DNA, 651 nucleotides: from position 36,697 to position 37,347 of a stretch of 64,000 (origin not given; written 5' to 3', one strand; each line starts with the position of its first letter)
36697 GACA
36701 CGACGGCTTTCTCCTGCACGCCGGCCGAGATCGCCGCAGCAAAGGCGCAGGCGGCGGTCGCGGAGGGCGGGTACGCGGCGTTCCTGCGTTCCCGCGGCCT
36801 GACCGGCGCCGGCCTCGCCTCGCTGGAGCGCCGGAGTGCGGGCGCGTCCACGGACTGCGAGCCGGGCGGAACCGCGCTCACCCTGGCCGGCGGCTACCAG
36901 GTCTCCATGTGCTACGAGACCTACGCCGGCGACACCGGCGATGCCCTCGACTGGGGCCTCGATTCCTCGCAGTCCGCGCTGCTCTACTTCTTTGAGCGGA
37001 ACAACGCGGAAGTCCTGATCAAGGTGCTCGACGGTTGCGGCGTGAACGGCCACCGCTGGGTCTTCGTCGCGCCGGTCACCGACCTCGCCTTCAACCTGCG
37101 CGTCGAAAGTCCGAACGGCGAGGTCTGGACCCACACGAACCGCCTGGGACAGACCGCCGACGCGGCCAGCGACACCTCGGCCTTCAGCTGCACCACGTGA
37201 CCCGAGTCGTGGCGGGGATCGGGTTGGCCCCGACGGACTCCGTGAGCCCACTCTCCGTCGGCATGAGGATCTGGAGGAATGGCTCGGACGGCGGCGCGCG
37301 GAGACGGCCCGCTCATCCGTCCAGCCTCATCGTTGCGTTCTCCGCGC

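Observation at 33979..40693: Tandem pair of giant secreted metzincins carrying an unnamed Cys-containing 'VKVLDGC..NGHxW' module that recurs in a third gene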

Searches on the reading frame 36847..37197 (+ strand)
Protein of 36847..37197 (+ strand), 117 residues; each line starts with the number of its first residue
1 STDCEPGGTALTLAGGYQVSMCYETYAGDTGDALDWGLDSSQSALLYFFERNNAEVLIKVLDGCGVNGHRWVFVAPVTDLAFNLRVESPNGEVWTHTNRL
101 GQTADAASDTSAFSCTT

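Call 7: find_homologous_proteins(query=window:36847-37197:+, max_evalue=0.001)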
Query seq(117 aa) (117 aa): 33 proteins with E <= 0.001 among 37 candidates.
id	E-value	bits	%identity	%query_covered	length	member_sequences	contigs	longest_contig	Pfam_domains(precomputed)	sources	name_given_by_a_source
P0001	3.6e-59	216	83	97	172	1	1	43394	-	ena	-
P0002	3.5e-57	209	87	90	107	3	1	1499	-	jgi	-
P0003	5.3e-57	209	79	97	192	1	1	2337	-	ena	-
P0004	1.0e-54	201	78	99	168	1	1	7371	-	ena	-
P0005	2.9e-54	200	74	100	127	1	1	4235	-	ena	-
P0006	2.2e-53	197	75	97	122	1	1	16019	-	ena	-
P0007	9.2e-49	182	86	81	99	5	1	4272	-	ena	-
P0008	4.5e-43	164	72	90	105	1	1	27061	-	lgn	-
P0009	4.8e-42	160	64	97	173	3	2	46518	-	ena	-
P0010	1.4e-40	156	67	98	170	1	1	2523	-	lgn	-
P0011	1.7e-39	152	73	83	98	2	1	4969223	-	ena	-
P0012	1.7e-38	149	62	96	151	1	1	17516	-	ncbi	-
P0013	2.9e-38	148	83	69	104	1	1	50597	-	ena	-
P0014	2.9e-38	148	80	73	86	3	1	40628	-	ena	-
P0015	7.6e-38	147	61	99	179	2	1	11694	-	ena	-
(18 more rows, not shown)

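Call 16: search_solved_structures(query=A2, max_evalue=10)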
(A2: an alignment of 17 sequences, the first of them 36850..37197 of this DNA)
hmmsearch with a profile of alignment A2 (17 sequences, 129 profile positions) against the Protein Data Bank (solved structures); distinct sequences matched with E-value up to 10: 2.
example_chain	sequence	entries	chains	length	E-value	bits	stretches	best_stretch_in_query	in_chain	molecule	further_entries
7ona_A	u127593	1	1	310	0.0017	21.4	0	81-91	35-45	SAKe6AC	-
8pjr_A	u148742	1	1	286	0.037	17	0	81-93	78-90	SAKe6AC-LB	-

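Call 19: predict_structure(alignment_id=A2)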
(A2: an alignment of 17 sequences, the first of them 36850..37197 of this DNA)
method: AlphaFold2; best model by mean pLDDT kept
length: 116 residues; sequences in the alignment: 17
mean_pLDDT: 89.9   pTM: 0.83
mean pLDDT of the five models: 89.9, 89.8, 88.2, 86.5, 84.5
residues with pLDDT >= 90: 83; 70-90: 27; 50-70: 6; < 50: 0
segments of 3 or more residues with pLDDT < 50: none
pLDDT, mean of each block of 10 residues (from residue 1): 76 91 92 87 85 88 94 95 94 94 95 86
secondary structure, 60 per line:
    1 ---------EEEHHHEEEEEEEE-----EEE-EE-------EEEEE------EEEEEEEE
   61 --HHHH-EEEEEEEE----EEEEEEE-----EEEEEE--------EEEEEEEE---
elements in order: E10-12 E16-23 E29-31 E42-46 E53-60 H63-66 E68-75 E80-86 E92-97 E106-113
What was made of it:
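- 36850..37197 (+): Module copy A-2 (aa 958-1073), at the extreme C-terminus. AF2 pLDDT 89.9, nine strands (call 19).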

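Call 22: search_protein_representatives(alignment_id=A2)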
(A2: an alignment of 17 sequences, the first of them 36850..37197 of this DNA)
Query: 17 sequences, 129 profile positions. Proteins with E-value up to 0.001 (for the whole library): 9171; up to 1e-10: 7538; up to 1e-30: 1851. The best 150 are listed.
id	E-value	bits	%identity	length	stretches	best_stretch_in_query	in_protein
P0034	2.0e-145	493.3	-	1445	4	11-128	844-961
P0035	1.3e-111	383.9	-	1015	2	6-128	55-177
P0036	1.4e-110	380.6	-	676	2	8-128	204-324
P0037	5.2e-110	378.8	-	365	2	10-128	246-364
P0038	2.4e-108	373.4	-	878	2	7-128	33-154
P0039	1.9e-107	370.5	-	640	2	10-128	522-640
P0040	6.9e-107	368.7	-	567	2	14-128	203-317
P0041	1.1e-106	368.0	-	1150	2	10-128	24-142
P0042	1.5e-106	367.6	-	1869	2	8-127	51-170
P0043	4.0e-106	366.2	-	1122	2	10-128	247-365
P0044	6.0e-106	365.6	-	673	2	12-128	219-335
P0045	3.4e-105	363.2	-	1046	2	10-128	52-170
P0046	3.7e-105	363.1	-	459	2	9-128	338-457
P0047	6.2e-105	362.3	-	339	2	8-128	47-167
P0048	7.5e-105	362.1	-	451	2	10-128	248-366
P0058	2.5e-101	350.7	-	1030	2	10-128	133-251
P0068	1.0e-96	335.8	-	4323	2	10-128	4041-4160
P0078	3.7e-94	327.5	-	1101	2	7-128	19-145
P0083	2.8e-91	318.2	-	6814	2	11-128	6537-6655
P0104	1.8e-58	212.1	-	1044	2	10-126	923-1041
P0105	1.7e-57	208.9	-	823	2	10-128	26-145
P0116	1.3e-55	202.8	-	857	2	12-126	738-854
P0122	2.9e-55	201.7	-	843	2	10-126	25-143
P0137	4.0e-54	198.1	-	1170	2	13-126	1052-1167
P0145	9.2e-54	196.9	-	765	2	9-126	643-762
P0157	2.0e-53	195.8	-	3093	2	13-126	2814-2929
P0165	5.0e-53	194.5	-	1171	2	11-126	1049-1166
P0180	2.2e-52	192.4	-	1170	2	10-126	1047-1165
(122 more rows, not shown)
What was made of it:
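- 9,171 clusters at 50% identity at E<=1e-3, and 7,538 at E<=1e-10 (call 22).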

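Call 23: fold_search(model_id=the predicted structure, library=pdb)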
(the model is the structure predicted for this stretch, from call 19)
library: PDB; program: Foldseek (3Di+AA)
matches with E <= 10: 556; with E <= 0.001: 0
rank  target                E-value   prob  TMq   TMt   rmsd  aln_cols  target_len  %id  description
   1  8i5c_D                1.4e-01  0.44  0.30  0.20  12.2       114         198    6  Crystal structure of a TCR in complex with HLA-A*11:01 bound to KRAS peptide (VVGAVGVGK) (released 2023-08-23)
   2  9tdu_A                2.0e-01  0.16  0.23  0.08  10.7       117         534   14  Structure of Fructofuranosidase from Purpureocilum lilacinum (released 2026-02-11)
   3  2p6y                  2.6e-01  0.11  0.16  0.15  12.0        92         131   15  X-ray structure of the protein Q9KM02_VIBCH from Vibrio cholerae at the resolution 1.63 A. Northeast Structural Genomics (released 2007-06-05)
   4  8vz8_C                3.8e-01  0.28  0.28  0.20  10.3       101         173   13  Crystal structure of mouse MAIT M2B TCR-MR1-5-OP-RU complex (released 2024-04-10)
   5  2bvb                  4.2e-01  0.09  0.21  0.19  15.3       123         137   14  The C-terminal domain from Micronemal Protein 1 (MIC1) from Toxoplasma Gondii (released 2005-10-12)
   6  9tdu_B                4.7e-01  0.11  0.23  0.08  10.7       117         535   14  Structure of Fructofuranosidase from Purpureocilum lilacinum (released 2026-02-11)
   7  8aay_B                4.9e-01  0.09  0.21  0.07  14.3       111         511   14  Nudaurelia capensis omega virus maturation intermediate captured at pH5.6 (insect cell expressed VLPs): small class fr (released 2022-12-28)
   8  4pja_E                5.2e-01  0.28  0.31  0.22   8.3        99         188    6  Structure of human MR1-5-OP-RU in complex with human MAIT B-B10 TCR (released 2014-07-02)
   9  6eoc                  5.2e-01  0.06  0.16  0.06  15.2       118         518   11  Crystal structure of AMPylated GRP78 in apo form (Crystal form 2) (released 2017-11-01)
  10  9m7v_H                5.5e-01  0.20  0.28  0.28   7.1       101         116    6  Cryo-EM structure of enterovirus A71 mature virion in complex with Fab CT11F9 (released 2025-04-23)
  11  7z1x_E                5.5e-01  0.16  0.29  0.29  11.2       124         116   10  Crystal structure of human Gasdermin D complexed with nanobodies VHH-2 and VHH-6 (released 2023-09-06)
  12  7sqp_D                5.5e-01  0.12  0.27  0.27  11.7       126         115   10  Single chain trimer HLA-A*02:01 (Y108C) with HPV.16 E7 peptide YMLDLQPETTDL (released 2022-11-23)
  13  8aay_D                5.5e-01  0.08  0.20  0.06  14.5       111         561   14  Nudaurelia capensis omega virus maturation intermediate captured at pH5.6 (insect cell expressed VLPs): small class fr (released 2022-12-28)
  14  9btx_D                5.8e-01  0.33  0.33  0.23   7.6        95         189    6  Structure of human MAIT A-F7 TCR in complex with human MR1-3,4-dihydroxybenzaldehyde (released 2024-12-25)
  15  7anm_B                5.8e-01  0.08  0.20  0.07  14.3       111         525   14  Nudaurelia capensis omega virus capsid: virus-like particles expressed in Nicotiana benthamiana (released 2021-08-25)
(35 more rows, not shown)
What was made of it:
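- On Any solved fold: The best Foldseek PDB hit has E 0.14 and TM<=0.39 (call 23).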

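Call 26: find_related_loci(query=A2, collection=genome_contigs, flank=6000)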
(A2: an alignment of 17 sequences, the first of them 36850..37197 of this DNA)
Query A2 (116 aa) in genome_contigs; peptide patterns used: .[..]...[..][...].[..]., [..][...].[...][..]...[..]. (x = any residue, [..] = any of these).
278 stretches matched a pattern; 247 encode a relative of the query (tblastn E <= 1e-3); the best 80 are kept; 79 distinct loci.
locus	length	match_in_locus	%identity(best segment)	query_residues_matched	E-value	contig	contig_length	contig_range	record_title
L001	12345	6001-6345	86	1-115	3e-65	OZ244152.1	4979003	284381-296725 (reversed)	MAG: Candidatus Multivorans sp. isolate afea6ae8-3198-4470-b6a0-f74c278aea2c genome assembly, chromosome: 1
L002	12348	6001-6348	83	1-116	1e-63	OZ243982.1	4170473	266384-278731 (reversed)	MAG: Thermoanaerobaculia bacterium isolate 8c3e8a6b-c03f-4b87-9f33-7e3e6cbd280f genome assembly, chromosome: 1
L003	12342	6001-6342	83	1-114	2e-62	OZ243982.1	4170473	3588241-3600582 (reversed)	MAG: Thermoanaerobaculia bacterium isolate 8c3e8a6b-c03f-4b87-9f33-7e3e6cbd280f genome assembly, chromosome: 1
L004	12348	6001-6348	83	1-115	2e-62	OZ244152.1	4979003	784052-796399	MAG: Candidatus Multivorans sp. isolate afea6ae8-3198-4470-b6a0-f74c278aea2c genome assembly, chromosome: 1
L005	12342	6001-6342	83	1-114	3e-62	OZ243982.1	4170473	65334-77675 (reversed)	MAG: Thermoanaerobaculia bacterium isolate 8c3e8a6b-c03f-4b87-9f33-7e3e6cbd280f genome assembly, chromosome: 1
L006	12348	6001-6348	78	1-116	9e-61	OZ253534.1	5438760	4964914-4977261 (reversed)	MAG: Candidatus Multivorans sp. isolate be2d7f3f-f219-46b2-8ad1-06fdd0eb2387 genome assembly, chromosome: 1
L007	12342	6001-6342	82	1-114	8e-61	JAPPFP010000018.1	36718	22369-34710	MAG: Acidobacteriota bacterium isolate RHO1_bin_33 NODE_2162_length_36718_cov_874.747238, whole genome shotgun sequence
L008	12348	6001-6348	80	1-116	2e-60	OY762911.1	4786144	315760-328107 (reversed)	MAG: Thermoanaerobaculia bacterium isolate 14c23368-4dca-4d55-9b94-f295180eceef genome assembly, chromosome: 1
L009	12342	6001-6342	79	1-114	6e-60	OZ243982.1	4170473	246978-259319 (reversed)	MAG: Thermoanaerobaculia bacterium isolate 8c3e8a6b-c03f-4b87-9f33-7e3e6cbd280f genome assembly, chromosome: 1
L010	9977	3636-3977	81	1-114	7e-60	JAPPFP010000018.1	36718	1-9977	MAG: Acidobacteriota bacterium isolate RHO1_bin_33 NODE_2162_length_36718_cov_874.747238, whole genome shotgun sequence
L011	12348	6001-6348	78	1-116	3e-59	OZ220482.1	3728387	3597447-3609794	MAG: Thermoanaerobaculia bacterium isolate 1ba308f5-42e2-4878-81ff-2dc7ade272f8 genome assembly, chromosome: 1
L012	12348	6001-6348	78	1-116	4e-59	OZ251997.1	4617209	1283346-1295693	MAG: Candidatus Multivorans sp. isolate 0020eb3c-7439-4c9e-8c72-55202c0a045f genome assembly, chromosome: 1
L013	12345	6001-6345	77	1-115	5e-58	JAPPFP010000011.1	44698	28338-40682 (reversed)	MAG: Acidobacteriota bacterium isolate RHO1_bin_33 NODE_1719_length_44698_cov_944.644379, whole genome shotgun sequence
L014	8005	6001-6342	75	1-114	9e-58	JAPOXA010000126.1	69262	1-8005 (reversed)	MAG: Acidobacteria bacterium isolate COS3_bin_14 NODE_168_length_69262_cov_55.1262, whole genome shotgun sequence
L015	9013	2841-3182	75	1-114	3e-57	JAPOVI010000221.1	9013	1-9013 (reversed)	MAG: Acidobacteria bacterium isolate COS1_bin_16 NODE_1752_length_9013_cov_16.1337, whole genome shotgun sequence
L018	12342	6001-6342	72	3-114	1e-52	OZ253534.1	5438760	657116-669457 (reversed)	MAG: Candidatus Multivorans sp. isolate be2d7f3f-f219-46b2-8ad1-06fdd0eb2387 genome assembly, chromosome: 1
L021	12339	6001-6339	70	1-115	4e-49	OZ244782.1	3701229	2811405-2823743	MAG: Candidatus Multivoraceae bacterium isolate 3e40288b-8b50-4129-bb98-006f71277a78 genome assembly, chromosome: 1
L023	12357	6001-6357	68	1-115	1e-47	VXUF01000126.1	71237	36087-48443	MAG: Holophagales bacterium isolate SB0666_bin_22 NODE_127_length_71237_cov_6.912829, whole genome shotgun sequence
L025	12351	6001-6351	70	1-114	6e-47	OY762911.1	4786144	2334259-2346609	MAG: Thermoanaerobaculia bacterium isolate 14c23368-4dca-4d55-9b94-f295180eceef genome assembly, chromosome: 1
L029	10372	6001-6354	67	1-114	1e-44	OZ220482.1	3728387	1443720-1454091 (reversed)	MAG: Thermoanaerobaculia bacterium isolate 1ba308f5-42e2-4878-81ff-2dc7ade272f8 genome assembly, chromosome: 1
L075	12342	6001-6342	61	1-114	3e-42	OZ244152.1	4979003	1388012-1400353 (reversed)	MAG: Candidatus Multivorans sp. isolate afea6ae8-3198-4470-b6a0-f74c278aea2c genome assembly, chromosome: 1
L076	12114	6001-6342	61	1-114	4e-42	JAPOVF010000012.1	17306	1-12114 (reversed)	MAG: Acidobacteria bacterium isolate COS1_bin_13 NODE_937_length_17306_cov_187.063, whole genome shotgun sequence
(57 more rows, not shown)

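Call 28: search_protein_families(library=pfam, alignment_id=A3, max_evalue=0.0001)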
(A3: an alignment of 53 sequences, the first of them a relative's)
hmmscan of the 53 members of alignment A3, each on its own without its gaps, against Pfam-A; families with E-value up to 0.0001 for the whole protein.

A. member 1, P0051 (1031 aa): 0 families

B. families by the number of members that match (of 53 scanned): 40 families (the first 25 are shown)
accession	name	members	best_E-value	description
PF00041.27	fn3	15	5.1e-25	Fibronectin type III domain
PF13688.12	Reprolysin_5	10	2e-12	Metallo-peptidase family M12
PF13582.12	Reprolysin_3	10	2.7e-10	Metallo-peptidase family M12B Reprolysin-like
PF13583.11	Reprolysin_4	6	6.4e-09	Metallo-peptidase family M12B Reprolysin-like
PF25059.1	FN3_DSCAM-DSCAML_C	5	1.3e-07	DSCAM/DSCAML C-terminal Fn3-like domain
PF10282.15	Lactonase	4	1.9e-46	Lactonase, 7-bladed beta-propeller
PF15902.12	Sortilin-Vps10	4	2.1e-23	Sortilin, neurotensin receptor 3,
PF02012.26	BNR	4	2.2e-08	BNR/Asp-box repeat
PF13229.12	Beta_helix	3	3.1e-09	Right handed beta helix region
PF14870.12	PSII_BNR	3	8.7e-08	Photosynthesis system II assembly factor YCF48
PF13574.12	Reprolysin_2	3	3e-07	Metallo-peptidase family M12B Reprolysin-like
PF00082.27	Peptidase_S8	2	6.6e-56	Subtilase family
PF18911.6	PKD_4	2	2.5e-23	PKD domain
PF00801.26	PKD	2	1.8e-20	PKD domain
PF01551.29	Peptidase_M23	2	2.3e-18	Peptidase family M23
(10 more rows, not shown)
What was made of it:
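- On Metzincin / M12B-like (adamalysin-reprolysin): Homologs score up to 2e-12 (call 28).
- Homologs reach Reprolysin_5 at 2e-12 (call 28). fn3, M12, S8, M23, M10, M28, lactonase and sortilin propellers, beta-helix, PKD, Calx-beta and PMP repeats (call 28). It is often C-terminal on secreted peptidases of many families: M12, M10, M23, M28 and S8 (call 28).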

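Call 29: list_cluster_members(proteins=[P0083, P0068, P0034, P0104, P0116, P0137, P0157, P0165, P0145, P0180])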
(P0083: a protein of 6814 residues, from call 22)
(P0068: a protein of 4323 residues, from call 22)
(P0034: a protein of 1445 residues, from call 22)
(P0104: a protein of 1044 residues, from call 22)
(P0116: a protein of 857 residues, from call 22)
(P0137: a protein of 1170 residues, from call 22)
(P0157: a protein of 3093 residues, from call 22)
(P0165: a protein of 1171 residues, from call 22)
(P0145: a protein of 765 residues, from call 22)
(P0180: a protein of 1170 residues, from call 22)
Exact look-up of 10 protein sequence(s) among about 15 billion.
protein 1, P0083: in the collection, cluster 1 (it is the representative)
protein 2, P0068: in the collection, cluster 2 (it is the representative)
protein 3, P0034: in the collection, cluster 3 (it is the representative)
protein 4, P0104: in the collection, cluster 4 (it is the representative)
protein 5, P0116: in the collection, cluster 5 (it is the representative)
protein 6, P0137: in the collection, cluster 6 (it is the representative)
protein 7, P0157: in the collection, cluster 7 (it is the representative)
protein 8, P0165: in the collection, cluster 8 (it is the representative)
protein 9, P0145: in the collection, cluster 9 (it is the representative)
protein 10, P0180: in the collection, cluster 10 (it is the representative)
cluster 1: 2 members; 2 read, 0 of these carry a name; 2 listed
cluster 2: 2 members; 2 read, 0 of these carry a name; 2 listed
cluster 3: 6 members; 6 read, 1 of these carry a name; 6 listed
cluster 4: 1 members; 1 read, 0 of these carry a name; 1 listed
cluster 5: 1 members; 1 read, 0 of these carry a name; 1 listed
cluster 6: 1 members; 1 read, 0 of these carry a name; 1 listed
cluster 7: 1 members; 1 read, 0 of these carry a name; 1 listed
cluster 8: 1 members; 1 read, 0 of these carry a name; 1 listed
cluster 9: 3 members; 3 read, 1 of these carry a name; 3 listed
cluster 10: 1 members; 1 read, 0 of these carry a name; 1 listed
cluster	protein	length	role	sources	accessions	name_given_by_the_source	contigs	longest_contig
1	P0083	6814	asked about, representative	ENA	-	-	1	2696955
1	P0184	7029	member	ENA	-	-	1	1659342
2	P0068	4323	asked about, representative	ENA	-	-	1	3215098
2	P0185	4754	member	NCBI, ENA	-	-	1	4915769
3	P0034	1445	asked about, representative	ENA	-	-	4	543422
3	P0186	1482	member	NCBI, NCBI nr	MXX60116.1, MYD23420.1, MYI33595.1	MAG: PKD domain-containing protein [Holophagales bacterium] | PKD domain-containing protein [Holophagales bacterium]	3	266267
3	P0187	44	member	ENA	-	-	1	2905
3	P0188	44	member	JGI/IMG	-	-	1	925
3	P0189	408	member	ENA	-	-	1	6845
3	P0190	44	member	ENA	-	-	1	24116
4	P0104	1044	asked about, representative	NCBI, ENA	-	-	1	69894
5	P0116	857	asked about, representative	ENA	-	-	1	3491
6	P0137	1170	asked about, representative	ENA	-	-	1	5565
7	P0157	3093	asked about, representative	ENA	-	-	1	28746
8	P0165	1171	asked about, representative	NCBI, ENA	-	-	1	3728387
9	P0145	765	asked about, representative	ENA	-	-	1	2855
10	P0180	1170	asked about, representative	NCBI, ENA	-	-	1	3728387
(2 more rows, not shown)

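Call 39: search_protein_families(library=pfam, proteins=[L021:8634-10892:-, L025:7985-10852:+, L029:6405-8105:-, L075:7040-9808:+, L018:10111-11913:+, L076:6260-7549:+, L023:1-975:+, L076:9324-10790:+], max_evalue=0.0001)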
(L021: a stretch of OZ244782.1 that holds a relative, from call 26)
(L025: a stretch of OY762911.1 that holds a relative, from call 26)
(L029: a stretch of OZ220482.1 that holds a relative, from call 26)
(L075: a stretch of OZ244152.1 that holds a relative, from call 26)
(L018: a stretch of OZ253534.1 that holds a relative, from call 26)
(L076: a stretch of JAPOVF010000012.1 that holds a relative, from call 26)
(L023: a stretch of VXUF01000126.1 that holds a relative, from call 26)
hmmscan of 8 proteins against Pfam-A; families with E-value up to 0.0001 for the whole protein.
L021:8634-10892:- (753 aa): 0 families

L025:7985-10852:+ (956 aa): 8 families
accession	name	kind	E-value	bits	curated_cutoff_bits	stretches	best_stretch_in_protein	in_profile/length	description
PF00884.28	Sulfatase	-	1.3e-37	130.2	25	1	266-536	3-300/301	Sulfatase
PF01663.27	Phosphodiest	-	1.3e-15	58.4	23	1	267-336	2-68/342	Type I phosphodiesterase / nucleotide pyrophosphatase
PF07719.23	TPR_2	-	7.9e-10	38.5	27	0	848-878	3-33/34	Tetratricopeptide repeat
PF13428.12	TPR_14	-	2.4e-08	34.3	23.5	0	848-887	3-42/44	Tetratricopeptide repeat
PF13432.12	TPR_16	-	3.2e-07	31.1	32.7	0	677-738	2-63/65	Tetratricopeptide repeat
PF16347.10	SGSH_C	-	4.9e-07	30.5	29.3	1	486-617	3-138/154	N-sulphoglucosamine sulphohydrolase, C-terminal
PF13181.12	TPR_8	-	1.3e-06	28.5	25.7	0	708-736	3-31/34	Tetratricopeptide repeat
PF00515.34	TPR_1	-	1.4e-05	25.1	27.8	0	707-735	2-30/34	Tetratricopeptide repeat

L029:6405-8105:- (567 aa): 1 family
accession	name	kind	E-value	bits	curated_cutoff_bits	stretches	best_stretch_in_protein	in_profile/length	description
PF11376.13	DUF3179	-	7.6e-73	245.9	27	1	263-564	2-292/292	Protein of unknown function (DUF3179)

L075:7040-9808:+ (923 aa): 2 families
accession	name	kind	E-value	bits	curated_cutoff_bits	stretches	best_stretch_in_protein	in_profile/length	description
PF04055.27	Radical_SAM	-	8.6e-13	49.2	29.5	1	245-386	3-139/166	Radical SAM superfamily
PF13186.11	SPASM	-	2.6e-05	24.9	21.5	1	509-571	1-66/67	Iron-sulfur cluster-binding domain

L018:10111-11913:+ (601 aa): 4 families
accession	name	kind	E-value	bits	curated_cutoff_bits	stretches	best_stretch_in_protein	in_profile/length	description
PF00664.28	ABC_membrane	-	1.1e-55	189.7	28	1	33-299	2-270/274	ABC transporter transmembrane region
PF00005.33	ABC_tran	-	8.3e-34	117.6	25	1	366-515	1-137/137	ABC transporter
PF13304.12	AAA_21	-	2.2e-06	28.4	27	0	378-399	1-22/304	AAA domain, putative AbiEii toxin, Type IV TA system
PF02463.25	SMC_N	-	4.2e-05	23.5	40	0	399-553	103-207/220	RecF/RecN/SMC N terminal domain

L076:6260-7549:+ (430 aa): 1 family
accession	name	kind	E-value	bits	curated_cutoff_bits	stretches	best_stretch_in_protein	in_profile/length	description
PF13692.12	Glyco_trans_1_4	-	5e-11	43.5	27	1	257-392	3-137/142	Glycosyl transferases group 1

L023:1-975:+ (324 aa): 1 family
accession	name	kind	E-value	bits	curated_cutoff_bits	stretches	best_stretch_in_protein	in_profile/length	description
PF05193.26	Peptidase_M16_C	-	1.3e-22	81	23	1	28-233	2-181/181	Peptidase M16 inactive domain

L076:9324-10790:+ (489 aa): 3 families
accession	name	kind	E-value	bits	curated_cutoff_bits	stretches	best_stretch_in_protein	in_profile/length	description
PF01408.29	GFO_IDH_MocA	-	2.3e-22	80.3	24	1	152-270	1-118/120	Oxidoreductase family, NAD-binding Rossmann fold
PF22725.1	GFO_IDH_MocA_C3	-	2.3e-18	66.8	27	1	281-402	2-124/124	GFO/IDH/MocA C-terminal domain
PF02894.22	GFO_IDH_MocA_C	-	1.1e-07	32.3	22.9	1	288-407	5-132/218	Oxidoreductase family, C-terminal alpha/beta domain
